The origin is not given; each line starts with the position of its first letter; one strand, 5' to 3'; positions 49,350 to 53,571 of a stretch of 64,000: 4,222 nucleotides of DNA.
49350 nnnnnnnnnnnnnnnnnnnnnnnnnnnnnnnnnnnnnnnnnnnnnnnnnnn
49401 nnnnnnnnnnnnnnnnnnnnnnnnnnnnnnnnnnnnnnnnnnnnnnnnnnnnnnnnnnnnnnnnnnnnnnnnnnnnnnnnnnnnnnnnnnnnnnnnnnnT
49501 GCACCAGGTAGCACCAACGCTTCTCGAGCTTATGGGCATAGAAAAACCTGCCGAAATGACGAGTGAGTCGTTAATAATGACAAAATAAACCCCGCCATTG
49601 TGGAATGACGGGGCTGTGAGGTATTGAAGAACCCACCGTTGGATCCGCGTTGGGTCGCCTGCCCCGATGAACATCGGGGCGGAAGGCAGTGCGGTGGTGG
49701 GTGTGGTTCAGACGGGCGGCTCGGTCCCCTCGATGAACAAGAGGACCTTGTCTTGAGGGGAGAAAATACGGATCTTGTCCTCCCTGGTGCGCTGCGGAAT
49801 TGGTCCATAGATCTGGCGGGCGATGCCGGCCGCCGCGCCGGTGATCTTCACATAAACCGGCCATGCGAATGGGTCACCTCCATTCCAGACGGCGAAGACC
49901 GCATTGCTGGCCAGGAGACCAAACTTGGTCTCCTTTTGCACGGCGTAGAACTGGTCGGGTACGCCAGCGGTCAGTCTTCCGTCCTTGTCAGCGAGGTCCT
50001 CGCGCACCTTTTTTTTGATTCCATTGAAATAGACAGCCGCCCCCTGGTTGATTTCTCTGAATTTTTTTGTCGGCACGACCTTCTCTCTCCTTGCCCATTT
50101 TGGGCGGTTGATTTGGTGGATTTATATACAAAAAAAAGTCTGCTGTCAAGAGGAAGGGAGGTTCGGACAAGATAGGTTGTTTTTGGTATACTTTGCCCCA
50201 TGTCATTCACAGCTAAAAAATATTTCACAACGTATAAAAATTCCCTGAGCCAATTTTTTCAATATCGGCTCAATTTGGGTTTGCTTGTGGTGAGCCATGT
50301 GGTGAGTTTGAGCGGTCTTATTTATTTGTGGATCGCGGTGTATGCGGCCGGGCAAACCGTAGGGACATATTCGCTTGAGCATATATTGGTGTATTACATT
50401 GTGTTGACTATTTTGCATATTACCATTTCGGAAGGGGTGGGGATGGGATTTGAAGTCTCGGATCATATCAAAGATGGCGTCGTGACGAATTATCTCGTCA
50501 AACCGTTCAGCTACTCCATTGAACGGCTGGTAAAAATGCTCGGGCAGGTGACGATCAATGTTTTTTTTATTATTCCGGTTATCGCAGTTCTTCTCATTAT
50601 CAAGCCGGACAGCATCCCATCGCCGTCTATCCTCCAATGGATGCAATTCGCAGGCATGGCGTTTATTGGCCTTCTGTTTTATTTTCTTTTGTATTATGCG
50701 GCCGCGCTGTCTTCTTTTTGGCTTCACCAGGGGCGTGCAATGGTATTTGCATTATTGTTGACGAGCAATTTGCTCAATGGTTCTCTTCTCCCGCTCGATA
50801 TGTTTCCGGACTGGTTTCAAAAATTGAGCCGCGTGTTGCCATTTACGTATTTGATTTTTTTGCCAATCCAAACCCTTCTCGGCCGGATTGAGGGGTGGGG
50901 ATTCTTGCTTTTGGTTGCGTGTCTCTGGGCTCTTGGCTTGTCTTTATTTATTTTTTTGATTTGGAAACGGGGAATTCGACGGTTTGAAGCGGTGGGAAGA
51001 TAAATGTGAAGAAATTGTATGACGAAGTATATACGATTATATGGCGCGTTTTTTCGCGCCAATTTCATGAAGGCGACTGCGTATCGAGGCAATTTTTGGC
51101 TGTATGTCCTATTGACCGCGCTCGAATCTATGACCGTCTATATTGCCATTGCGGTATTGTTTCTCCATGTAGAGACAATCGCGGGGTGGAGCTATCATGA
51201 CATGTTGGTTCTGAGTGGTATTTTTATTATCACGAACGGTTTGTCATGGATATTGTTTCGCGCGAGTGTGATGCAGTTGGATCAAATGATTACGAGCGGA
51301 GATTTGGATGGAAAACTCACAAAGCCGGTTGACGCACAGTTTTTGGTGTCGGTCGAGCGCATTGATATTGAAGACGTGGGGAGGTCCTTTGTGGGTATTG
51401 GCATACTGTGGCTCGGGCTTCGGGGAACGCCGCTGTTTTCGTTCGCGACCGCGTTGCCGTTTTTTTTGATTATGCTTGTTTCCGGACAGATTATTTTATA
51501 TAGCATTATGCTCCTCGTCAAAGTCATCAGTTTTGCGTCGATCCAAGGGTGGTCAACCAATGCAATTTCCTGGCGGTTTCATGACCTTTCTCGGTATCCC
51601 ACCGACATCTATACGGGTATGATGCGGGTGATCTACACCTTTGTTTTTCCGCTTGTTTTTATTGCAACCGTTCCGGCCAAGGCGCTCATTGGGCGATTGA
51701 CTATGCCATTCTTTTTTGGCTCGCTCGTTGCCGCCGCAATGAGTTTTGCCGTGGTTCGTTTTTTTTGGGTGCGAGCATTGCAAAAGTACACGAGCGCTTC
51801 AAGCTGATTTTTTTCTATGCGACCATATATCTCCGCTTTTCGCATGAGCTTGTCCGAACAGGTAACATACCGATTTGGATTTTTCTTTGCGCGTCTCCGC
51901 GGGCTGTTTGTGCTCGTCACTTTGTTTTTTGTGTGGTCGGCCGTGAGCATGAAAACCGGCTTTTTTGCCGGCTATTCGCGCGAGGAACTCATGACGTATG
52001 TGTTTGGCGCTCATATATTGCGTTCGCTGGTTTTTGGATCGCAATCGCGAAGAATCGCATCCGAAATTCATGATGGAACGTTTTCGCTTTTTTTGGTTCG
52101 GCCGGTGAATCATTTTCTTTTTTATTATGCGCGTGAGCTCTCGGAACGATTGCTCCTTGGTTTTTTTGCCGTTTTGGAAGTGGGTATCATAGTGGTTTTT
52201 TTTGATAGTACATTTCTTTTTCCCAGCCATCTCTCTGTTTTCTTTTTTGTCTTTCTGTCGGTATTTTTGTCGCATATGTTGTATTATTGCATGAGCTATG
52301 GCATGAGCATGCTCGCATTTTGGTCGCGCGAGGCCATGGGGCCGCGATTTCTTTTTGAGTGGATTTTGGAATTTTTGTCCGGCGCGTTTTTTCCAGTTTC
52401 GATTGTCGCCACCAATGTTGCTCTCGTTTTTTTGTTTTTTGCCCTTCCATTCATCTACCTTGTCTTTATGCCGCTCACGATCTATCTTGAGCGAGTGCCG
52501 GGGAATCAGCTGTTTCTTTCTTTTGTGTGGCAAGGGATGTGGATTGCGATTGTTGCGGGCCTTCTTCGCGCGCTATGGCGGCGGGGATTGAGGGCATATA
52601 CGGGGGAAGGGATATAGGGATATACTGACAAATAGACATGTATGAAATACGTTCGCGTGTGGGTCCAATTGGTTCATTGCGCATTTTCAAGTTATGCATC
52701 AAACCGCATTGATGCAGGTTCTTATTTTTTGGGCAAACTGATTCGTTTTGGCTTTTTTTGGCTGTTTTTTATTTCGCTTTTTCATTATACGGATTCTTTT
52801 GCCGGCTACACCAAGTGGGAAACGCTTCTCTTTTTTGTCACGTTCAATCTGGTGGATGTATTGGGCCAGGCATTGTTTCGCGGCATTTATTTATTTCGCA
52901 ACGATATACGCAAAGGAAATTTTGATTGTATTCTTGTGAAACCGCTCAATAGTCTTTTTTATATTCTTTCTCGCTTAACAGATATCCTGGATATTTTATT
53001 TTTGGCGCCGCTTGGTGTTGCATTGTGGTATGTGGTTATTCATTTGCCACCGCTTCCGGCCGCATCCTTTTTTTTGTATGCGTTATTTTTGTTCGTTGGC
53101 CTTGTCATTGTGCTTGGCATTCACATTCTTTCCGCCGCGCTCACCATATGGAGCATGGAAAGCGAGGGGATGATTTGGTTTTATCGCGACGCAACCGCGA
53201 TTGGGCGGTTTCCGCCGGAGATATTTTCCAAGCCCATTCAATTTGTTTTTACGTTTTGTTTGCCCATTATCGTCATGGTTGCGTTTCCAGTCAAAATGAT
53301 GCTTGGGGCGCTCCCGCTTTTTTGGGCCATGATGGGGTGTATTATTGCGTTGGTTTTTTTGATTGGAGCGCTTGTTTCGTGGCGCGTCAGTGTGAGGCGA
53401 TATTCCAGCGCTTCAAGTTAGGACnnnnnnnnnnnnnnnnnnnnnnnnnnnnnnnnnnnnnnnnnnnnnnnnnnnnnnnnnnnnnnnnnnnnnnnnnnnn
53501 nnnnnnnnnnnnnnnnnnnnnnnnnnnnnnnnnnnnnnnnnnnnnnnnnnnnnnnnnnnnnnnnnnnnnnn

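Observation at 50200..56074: Triplicated ABC-2 permease pair (A-B, A-B, A-B) served by a single downstream ATPase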

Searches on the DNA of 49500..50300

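Call 54: search_rna_families(source=window, start=49500, end=50300, threshold=evalue, max_evalue=1)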
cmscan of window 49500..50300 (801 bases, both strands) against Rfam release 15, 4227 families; matches with E-value up to 1: 1.
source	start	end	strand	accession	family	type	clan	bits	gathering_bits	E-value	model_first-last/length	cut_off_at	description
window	49584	49655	-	RF02450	ncr1175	Gene; sRNA;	-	19.7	60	0.63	1-110/110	no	Bacillus sRNA ncr1175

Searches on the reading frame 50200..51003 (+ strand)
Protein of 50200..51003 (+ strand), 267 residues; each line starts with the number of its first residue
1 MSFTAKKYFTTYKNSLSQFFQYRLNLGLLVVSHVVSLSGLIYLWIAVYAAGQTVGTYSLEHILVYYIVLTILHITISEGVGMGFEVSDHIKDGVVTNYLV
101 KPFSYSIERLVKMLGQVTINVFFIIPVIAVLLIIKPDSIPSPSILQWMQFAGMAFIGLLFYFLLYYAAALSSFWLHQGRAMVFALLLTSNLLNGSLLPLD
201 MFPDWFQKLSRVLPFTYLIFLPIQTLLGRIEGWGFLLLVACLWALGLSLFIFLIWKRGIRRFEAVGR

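Call 4: search_protein_families(library=pfam, proteins=[window:50200-51003:+], max_evalue=0.01)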
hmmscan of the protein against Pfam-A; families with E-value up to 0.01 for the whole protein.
window:50200-51003:+ (267 aa): 2 families
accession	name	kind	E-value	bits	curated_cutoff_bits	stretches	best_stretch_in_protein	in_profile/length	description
PF06182.17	ABC2_membrane_6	-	1.7e-17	64.4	22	1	37-266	4-229/229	ABC-2 family transporter protein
PF01061.29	ABC2_membrane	-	0.003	17.6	26.9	1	103-219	89-203/211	ABC-2 type transporter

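Call 8: search_protein_families(library=ncbifam, proteins=[window:50200-51003:+], max_evalue=0.01)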
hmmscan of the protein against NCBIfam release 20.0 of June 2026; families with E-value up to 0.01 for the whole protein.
window:50200-51003:+ (267 aa): 1 family
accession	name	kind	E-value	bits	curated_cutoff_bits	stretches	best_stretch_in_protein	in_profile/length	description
TIGR00025.1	Mtu_efflux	paralog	0.0092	15.5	146.9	1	186-219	160-193/238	ABC transporter efflux protein, DrrB family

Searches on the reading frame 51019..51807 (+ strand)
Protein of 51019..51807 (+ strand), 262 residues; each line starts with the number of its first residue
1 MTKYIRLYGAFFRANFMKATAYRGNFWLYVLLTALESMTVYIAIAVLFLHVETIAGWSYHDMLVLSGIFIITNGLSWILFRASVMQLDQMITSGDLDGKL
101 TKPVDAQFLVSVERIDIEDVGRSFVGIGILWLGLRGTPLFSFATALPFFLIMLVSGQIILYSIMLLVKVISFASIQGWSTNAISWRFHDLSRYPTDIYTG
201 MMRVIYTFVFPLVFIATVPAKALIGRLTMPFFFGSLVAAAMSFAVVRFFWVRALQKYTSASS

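Call 4: search_protein_families(library=pfam, proteins=[window:51019-51807:+], max_evalue=0.01)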
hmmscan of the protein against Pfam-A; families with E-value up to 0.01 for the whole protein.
window:51019-51807:+ (262 aa): 1 family
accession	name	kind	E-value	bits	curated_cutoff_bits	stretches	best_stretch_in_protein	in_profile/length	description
PF06182.17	ABC2_membrane_6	-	7.3e-45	154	22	1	38-261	5-229/229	ABC-2 family transporter protein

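Call 8: search_protein_families(library=ncbifam, proteins=[window:51019-51807:+], max_evalue=0.01)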
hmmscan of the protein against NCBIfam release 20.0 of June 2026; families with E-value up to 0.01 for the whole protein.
window:51019-51807:+ (262 aa): 0 families

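Call 44: search_dna_similar(query=window:51019-51804:+, collection=plasmids, mode=protein, max_evalue=0.001, max_rows=25)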
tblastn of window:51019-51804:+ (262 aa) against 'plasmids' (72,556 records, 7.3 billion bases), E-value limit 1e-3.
Records with a match: 49; places in all: 50; records where one place covers at least 80% of the query: 42.
Best place of each record, by identity: <60% 49.
By first word of the organism name: Bacillus 28; Rhizobium 6; Streptomyces 2; Streptobacillus 2; Sinorhizobium 2; Candidatus 1; Bradyrhizobium 1; Sodalis 1; Paenibacillus 1; Fusobacterium 1; and 4 more.
By predicted mobility (MOB-suite, as given by PLSDB): non-mobilizable 28; conjugative 19; mobilizable 2.
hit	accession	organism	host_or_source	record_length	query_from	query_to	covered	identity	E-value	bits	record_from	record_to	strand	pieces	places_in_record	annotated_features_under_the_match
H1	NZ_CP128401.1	Candidatus Chlorohelix allophototropha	Single colony of Candidatus Chlorohelix ...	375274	1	262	100%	28.6%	4e-24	108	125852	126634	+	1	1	ABC-2 family transporter protein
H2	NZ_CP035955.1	Bacillus mycoides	cell culture,soil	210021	1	262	100%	27.6%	3e-21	100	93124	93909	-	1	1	ABC-2 family transporter protein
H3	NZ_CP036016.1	Bacillus toyonensis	cell culture,soil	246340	1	262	100%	27.3%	5e-21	99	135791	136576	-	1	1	ABC-2 family transporter protein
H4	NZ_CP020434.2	Bacillus sp. FDAARGOS_235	Homo sapiens,blood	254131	1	262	100%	27.3%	5e-21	99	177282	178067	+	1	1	ABC-2 family transporter protein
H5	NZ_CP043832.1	Bacillus sp. BS98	oyster,whole organism,intestinal tract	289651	1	262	100%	27.3%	5e-21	99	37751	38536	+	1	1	ABC-2 family transporter protein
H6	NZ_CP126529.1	Bacillus toyonensis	bacterial isolate,semidesertic area ...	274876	1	262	100%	27.2%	7e-21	99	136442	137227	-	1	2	ABC-2 family transporter protein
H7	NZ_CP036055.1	Bacillus toyonensis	cell culture,soil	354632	1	262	100%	27.2%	7e-21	99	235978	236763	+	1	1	ABC-2 family transporter protein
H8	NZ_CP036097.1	Bacillus toyonensis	cell culture,soil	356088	1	262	100%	27.2%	7e-21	99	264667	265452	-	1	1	ABC-2 family transporter protein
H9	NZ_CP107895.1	Streptomyces sp. NBC_00467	-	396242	3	262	99%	27.2%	5e-9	64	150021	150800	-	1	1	ABC-2 family transporter protein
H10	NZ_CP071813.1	Bacillus mycoides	cell culture,soil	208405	1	262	100%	27.0%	3e-21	100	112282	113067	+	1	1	ABC-2 family transporter protein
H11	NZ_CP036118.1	Bacillus mycoides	cell culture,soil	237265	1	262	100%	27.0%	3e-21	100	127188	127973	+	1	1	ABC-2 family transporter protein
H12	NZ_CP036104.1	Bacillus mycoides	cell culture,soil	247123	1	262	100%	27.0%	3e-21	100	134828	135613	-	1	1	ABC-2 family transporter protein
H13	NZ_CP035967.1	Bacillus mycoides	cell culture,soil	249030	1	262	100%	27.0%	3e-21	100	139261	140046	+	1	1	ABC-2 family transporter protein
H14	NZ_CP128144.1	Bacillus mycoides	bacterial isolate,field soil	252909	1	262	100%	27.0%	3e-21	100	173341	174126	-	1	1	ABC-2 family transporter protein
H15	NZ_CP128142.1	Bacillus mycoides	bacterial isolate,field soil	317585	1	262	100%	27.0%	3e-21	100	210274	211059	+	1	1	ABC-2 family transporter protein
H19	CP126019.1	Bradyrhizobium japonicum USDA 123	Glycine max,soybean,root nodule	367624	17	262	94%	27.0%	3e-16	86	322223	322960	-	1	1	ABC-2 family transporter protein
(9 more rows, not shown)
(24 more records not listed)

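Call 45: get_annotated_region(hit=H1, flank=5000)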
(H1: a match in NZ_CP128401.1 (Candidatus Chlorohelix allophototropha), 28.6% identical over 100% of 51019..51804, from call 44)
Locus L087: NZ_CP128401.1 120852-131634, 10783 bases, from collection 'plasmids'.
description: Candidatus Chlorohelix allophototropha isolate L227-S17 plasmid unnamed1, complete sequence
organism: Candidatus Chlorohelix allophototropha (NCBI taxid 3003348)
taxonomy: Bacteria; Chloroflexota; Chloroflexia; Candidatus Chloroheliales; Candidatus Chloroheliaceae; Candidatus Chlorohelix; Candidatus Chlorohelix allophototropha
host: -; source: Single colony of Candidatus Chlorohelix allophototropha from a non-axenic enrichment (subculture 19.9); ...; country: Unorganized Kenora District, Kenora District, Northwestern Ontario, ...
typing (MOB-suite, as given by PLSDB): non-mobilizable
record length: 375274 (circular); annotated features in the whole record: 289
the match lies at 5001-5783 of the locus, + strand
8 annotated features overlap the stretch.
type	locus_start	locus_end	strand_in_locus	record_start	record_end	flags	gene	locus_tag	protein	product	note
CDS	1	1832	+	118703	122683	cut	-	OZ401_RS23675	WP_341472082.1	AAA domain-containing protein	-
CDS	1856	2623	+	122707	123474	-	-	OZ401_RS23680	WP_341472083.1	hypothetical protein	-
CDS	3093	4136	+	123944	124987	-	-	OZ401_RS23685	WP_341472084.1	ATP-binding cassette domain-containing protein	-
CDS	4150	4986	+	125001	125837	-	-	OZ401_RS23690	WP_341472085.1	ABC-2 family transporter protein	-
CDS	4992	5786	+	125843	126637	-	-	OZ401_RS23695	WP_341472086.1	ABC-2 family transporter protein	-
CDS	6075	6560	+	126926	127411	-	-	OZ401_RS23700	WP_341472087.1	integrase core domain-containing protein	GO:0015074 - DNA integration [Evidence IEA]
CDS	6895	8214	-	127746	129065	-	-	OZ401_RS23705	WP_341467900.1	transposase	-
CDS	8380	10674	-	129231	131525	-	-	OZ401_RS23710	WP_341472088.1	MMPL family transporter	-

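Call 46: get_annotated_region(hit=H2, flank=5000)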
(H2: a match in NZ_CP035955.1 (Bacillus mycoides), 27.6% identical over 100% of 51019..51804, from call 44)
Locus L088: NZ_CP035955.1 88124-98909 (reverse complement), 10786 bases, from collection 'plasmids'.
description: Bacillus mycoides strain BPN03/1 plasmid p210
organism: Bacillus mycoides (NCBI taxid 1405)
taxonomy: Bacteria; Bacillota; Bacilli; Bacillales; Bacillaceae; Bacillus; Bacillus mycoides
host: -; source: cell culture,soil; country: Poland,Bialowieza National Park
typing (MOB-suite, as given by PLSDB): conjugative; replicon rep_cluster_1869; relaxase MOBP; mating-pair formation MPF_T
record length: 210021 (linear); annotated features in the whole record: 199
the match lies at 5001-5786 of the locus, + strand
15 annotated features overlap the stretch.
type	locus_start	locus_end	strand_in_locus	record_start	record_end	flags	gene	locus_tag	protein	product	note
CDS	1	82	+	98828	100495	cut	-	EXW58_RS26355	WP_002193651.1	carbamoyltransferase C-terminal domain-containing protein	-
CDS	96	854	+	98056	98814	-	-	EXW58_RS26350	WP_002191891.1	DUF5591 domain-containing protein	-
CDS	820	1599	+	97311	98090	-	-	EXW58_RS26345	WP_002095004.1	glycosyltransferase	-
CDS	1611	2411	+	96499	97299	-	-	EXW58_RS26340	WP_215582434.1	class I SAM-dependent methyltransferase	-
CDS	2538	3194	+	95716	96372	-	-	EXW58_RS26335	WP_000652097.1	PIG-L family deacetylase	-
CDS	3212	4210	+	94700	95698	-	-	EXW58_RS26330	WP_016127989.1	ATP-binding cassette domain-containing protein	-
CDS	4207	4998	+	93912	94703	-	-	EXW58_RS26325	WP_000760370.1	ABC-2 family transporter protein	-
CDS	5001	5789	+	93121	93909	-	-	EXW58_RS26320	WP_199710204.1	ABC-2 family transporter protein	-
CDS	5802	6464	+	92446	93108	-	queC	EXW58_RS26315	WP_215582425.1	7-cyano-7-deazaguanine synthase QueC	GO:0008616 - queuosine biosynthetic process [Evidence IEA]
CDS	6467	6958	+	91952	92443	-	queD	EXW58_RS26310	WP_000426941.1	6-carboxytetrahydropterin synthase QueD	GO:0008616 - queuosine biosynthetic process [Evidence IEA]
CDS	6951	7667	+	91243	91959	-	queE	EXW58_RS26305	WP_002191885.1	7-carboxy-7-deazaguanine synthase QueE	GO:0006400 - tRNA modification [Evidence IEA]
CDS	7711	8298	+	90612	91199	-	folE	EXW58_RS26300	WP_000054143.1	GTP cyclohydrolase I FolE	GO:0042559 - pteridine-containing compound biosynthetic process [Evidence IEA]; GO:0046654 - tetrahydrofolate ...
CDS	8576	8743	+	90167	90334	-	-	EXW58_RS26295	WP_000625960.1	hypothetical protein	-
CDS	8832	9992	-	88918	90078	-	-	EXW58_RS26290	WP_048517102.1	site-specific integrase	GO:0015074 - DNA integration [Evidence IEA]; GO:0006310 - DNA recombination [Evidence IEA]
CDS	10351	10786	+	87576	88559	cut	-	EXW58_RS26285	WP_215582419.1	DNA-binding protein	-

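Call 47: get_annotated_region(hit=H19, flank=5000)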
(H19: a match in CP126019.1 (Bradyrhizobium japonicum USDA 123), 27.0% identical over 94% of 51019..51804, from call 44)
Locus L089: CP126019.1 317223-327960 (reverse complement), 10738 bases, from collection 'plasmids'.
description: Bradyrhizobium japonicum USDA 123 plasmid pUSDA123-1, complete sequence
organism: Bradyrhizobium japonicum USDA 123 (NCBI taxid 936135)
taxonomy: Bacteria; Pseudomonadota; Alphaproteobacteria; Hyphomicrobiales; Nitrobacteraceae; Bradyrhizobium; Bradyrhizobium japonicum; Bradyrhizobium japonicum USDA 123
host: -; source: Glycine max,soybean,root nodule; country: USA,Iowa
typing (MOB-suite, as given by PLSDB): mobilizable; replicon rep_cluster_506; relaxase MOBP
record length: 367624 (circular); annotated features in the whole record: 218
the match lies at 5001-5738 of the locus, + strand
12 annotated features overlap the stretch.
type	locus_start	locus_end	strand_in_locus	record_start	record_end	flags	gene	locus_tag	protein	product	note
CDS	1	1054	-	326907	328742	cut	-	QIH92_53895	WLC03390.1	multicopper oxidase domain-containing protein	-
CDS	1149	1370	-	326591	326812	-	-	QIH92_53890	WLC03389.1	MbtH family NRPS accessory protein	-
CDS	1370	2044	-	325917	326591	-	-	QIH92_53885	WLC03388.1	ankyrin repeat domain-containing protein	-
CDS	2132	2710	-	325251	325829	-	-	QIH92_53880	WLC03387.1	nuclear transport factor 2 family protein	-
CDS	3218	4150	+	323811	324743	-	-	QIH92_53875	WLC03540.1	ATP-binding cassette domain-containing protein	-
CDS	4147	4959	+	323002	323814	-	-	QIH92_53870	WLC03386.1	ABC-2 family transporter protein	-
CDS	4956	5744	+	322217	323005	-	-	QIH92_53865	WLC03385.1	ABC-2 family transporter protein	-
CDS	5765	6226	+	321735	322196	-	-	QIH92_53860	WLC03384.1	hypothetical protein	-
CDS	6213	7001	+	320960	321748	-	-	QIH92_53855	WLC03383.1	methyltransferase domain-containing protein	-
CDS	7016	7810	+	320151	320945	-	-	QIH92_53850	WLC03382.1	alpha/beta fold hydrolase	-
CDS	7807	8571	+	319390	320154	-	-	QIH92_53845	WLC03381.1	4'-phosphopantetheinyl transferase superfamily protein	-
CDS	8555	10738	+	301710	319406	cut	-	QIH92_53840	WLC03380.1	amino acid adenylation domain-containing protein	-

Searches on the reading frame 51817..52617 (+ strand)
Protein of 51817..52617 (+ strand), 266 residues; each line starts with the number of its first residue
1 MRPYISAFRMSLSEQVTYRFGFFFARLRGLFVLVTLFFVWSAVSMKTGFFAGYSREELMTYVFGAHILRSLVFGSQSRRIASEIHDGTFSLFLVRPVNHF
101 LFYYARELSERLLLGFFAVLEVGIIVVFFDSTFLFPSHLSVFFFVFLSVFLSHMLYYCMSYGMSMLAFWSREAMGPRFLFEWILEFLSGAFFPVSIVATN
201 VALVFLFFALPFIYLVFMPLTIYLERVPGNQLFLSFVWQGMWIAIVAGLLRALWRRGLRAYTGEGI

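Call 4: search_protein_families(library=pfam, proteins=[window:51817-52617:+], max_evalue=0.01)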
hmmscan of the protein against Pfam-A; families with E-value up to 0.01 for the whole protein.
window:51817-52617:+ (266 aa): 1 family
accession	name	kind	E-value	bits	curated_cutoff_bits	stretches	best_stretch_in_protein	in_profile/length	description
PF06182.17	ABC2_membrane_6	-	4.9e-24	85.8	22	1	31-265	2-229/229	ABC-2 family transporter protein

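Call 8: search_protein_families(library=ncbifam, proteins=[window:51817-52617:+], max_evalue=0.01)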
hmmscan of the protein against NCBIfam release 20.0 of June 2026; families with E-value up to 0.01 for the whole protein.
window:51817-52617:+ (266 aa): 0 families

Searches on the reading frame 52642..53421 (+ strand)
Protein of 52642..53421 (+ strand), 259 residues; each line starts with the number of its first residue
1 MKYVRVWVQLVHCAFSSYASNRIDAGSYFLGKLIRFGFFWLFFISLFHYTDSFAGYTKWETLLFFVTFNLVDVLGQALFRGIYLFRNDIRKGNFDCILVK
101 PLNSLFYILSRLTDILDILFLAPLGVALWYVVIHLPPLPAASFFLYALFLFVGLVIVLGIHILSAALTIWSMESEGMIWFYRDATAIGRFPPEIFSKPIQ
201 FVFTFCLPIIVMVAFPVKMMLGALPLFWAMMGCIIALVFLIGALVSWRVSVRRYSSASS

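Call 4: search_protein_families(library=pfam, proteins=[window:52642-53421:+], max_evalue=0.01)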
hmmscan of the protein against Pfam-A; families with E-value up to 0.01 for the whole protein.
window:52642-53421:+ (259 aa): 1 family
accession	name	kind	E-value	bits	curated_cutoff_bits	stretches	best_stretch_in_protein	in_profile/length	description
PF06182.17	ABC2_membrane_6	-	5.4e-36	124.9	22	1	40-258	8-229/229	ABC-2 family transporter protein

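Call 8: search_protein_families(library=ncbifam, proteins=[window:52642-53421:+], max_evalue=0.01)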
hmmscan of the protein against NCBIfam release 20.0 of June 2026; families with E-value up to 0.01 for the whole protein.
window:52642-53421:+ (259 aa): 0 families
